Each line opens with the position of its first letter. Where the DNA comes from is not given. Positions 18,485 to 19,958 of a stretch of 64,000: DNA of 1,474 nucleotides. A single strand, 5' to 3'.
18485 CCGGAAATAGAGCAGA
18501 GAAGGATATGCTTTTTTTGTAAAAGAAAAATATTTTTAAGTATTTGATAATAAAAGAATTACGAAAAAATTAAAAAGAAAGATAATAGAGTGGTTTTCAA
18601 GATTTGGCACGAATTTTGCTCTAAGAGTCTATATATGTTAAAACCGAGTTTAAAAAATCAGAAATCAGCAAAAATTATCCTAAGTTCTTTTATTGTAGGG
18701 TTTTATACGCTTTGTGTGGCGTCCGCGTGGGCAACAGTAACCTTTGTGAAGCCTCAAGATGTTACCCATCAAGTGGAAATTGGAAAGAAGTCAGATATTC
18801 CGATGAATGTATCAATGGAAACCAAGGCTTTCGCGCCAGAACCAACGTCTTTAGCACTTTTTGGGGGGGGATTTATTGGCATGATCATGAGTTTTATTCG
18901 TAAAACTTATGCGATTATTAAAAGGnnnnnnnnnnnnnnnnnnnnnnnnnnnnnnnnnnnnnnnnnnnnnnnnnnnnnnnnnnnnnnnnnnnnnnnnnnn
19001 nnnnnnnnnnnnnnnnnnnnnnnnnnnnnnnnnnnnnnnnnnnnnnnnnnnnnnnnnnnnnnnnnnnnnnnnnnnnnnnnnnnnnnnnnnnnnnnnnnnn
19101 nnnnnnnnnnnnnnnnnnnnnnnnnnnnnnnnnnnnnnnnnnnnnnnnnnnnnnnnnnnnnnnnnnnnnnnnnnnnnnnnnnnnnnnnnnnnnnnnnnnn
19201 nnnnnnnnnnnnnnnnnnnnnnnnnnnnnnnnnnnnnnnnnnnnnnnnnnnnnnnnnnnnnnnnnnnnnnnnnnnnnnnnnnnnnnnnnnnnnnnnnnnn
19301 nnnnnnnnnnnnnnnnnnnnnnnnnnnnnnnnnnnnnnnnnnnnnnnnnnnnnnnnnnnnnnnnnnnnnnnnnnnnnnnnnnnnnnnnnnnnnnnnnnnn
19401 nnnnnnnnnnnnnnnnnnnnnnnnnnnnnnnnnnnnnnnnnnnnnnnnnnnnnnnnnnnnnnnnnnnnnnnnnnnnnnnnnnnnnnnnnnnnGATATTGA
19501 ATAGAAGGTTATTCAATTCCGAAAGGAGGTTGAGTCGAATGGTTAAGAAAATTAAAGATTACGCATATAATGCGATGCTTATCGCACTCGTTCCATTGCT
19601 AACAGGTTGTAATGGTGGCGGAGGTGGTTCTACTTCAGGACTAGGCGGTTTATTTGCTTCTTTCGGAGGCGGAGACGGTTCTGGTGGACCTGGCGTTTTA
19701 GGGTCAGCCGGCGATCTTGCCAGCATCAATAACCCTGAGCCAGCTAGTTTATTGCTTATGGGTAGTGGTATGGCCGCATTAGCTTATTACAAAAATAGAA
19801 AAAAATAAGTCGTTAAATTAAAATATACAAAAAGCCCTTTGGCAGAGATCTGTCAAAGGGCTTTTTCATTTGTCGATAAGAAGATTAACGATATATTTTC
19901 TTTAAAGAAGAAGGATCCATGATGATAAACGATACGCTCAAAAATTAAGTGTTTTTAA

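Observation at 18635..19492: A complete PEP-CTERM sorting cassette is fused in front of the initiating phosphoglycosyl transferase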

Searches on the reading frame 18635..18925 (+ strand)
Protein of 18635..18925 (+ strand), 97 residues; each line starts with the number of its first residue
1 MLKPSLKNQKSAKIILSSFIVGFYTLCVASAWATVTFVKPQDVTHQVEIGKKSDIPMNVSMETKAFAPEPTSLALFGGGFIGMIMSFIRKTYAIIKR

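Call 3: search_protein_families(library=pfam, proteins=[window:18635-18925:+], max_evalue=10)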
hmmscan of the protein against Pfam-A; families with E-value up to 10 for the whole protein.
window:18635-18925:+ (97 aa): 4 families
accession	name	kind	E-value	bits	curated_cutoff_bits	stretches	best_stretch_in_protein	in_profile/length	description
PF07589.16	PEP-CTERM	-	0.00012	22.5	20.7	1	68-90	3-24/24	PEP-CTERM motif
PF17576.7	DUF5480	-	0.0096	16.3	25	1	11-54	13-58/71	Family of unknown function (DUF5480)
PF02238.20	COX7a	-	0.083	13.8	22.1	1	10-38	23-51/53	Cytochrome c oxidase subunit VII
PF06305.16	LapA_dom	-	0.14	12.5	28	1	14-35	22-43/64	Lipopolysaccharide assembly protein A domain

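Call 4: search_protein_families(library=ncbifam, proteins=[window:18635-18925:+], max_evalue=10)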
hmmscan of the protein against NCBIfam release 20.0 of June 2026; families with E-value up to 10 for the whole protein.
window:18635-18925:+ (97 aa): 7 families
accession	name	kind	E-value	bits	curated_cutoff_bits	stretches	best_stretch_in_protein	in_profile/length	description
NF038125.1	PEP_CTERM_THxN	subfamily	0.0003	20.5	85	1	48-87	204-243/246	THxN family PEP-CTERM protein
NF033554.9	floc_PepA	equivalog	0.0019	18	80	1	67-90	237-260/261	flocculation-associated PEP-CTERM protein PepA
TIGR02595.1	PEP_CTERM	domain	0.0046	17.7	16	1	67-86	1-17/24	PEP-CTERM sorting domain-containing protein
NF041538.1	PEP_EDSA_1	subfamily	0.007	16.1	100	1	63-86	280-303/307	EDSAP-1 family PEP-CTERM protein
NF033947.0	PEP-cistern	hypoth_equivalog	0.037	13.8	60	1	37-86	144-192/195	cistern family PEP-CTERM protein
NF038118.1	PEP_CTERM_CCXG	equivalog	0.037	13.7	90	1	61-85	170-194/199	CCXG family PEP-CTERM protein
NF040637.1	CatA_like_2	equivalog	0.048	13.3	250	1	24-62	14-52/203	CatA-like O-acetyltransferase, family 2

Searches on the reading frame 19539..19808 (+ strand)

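Call 3: search_protein_families(library=pfam, proteins=[window:19539-19808:+], max_evalue=10)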
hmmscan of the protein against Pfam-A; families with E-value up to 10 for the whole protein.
window:19539-19808:+ (89 aa): 2 families
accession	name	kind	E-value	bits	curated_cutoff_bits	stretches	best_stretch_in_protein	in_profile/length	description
PF07589.16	PEP-CTERM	-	0.00014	22.2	20.7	1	66-82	3-20/24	PEP-CTERM motif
PF14181.11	YqfQ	-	0.82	10.3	27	1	26-70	10-52/166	YqfQ-like protein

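Call 4: search_protein_families(library=ncbifam, proteins=[window:19539-19808:+], max_evalue=10)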
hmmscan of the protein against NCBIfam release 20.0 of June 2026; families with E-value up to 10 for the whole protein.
window:19539-19808:+ (89 aa): 9 families
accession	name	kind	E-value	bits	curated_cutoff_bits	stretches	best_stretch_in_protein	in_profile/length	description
TIGR02595.1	PEP_CTERM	domain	0.0015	19.2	16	1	66-89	2-24/24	PEP-CTERM sorting domain-containing protein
NF041538.1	PEP_EDSA_1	subfamily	0.0024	17.6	100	1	66-88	285-307/307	EDSAP-1 family PEP-CTERM protein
NF038125.1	PEP_CTERM_THxN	subfamily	0.0046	16.6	85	1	66-88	224-246/246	THxN family PEP-CTERM protein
TIGR03370.1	VPLPA-CTERM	domain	0.0048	16.9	25.35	1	68-83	4-19/25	VPLPA-CTERM sorting domain-containing protein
NF033554.9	floc_PepA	equivalog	0.0049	16.7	80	1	66-89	238-261/261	flocculation-associated PEP-CTERM protein PepA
NF038129.1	PEP_NF038129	equivalog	0.0063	16.4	65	1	66-87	172-193/194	NF038129 family PEP-CTERM protein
NF041927.1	Xrt_dep_XDP1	equivalog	0.027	14.4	125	1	66-88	220-242/242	exosortase-dependent surface protein XDP1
NF038120.1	PEP_CTERM_QFxxD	subfamily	0.078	12.8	80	1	66-86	194-214/215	NF038120 family PEP-CTERM protein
NF038118.1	PEP_CTERM_CCXG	equivalog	0.094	12.4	90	1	59-88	170-199/199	CCXG family PEP-CTERM protein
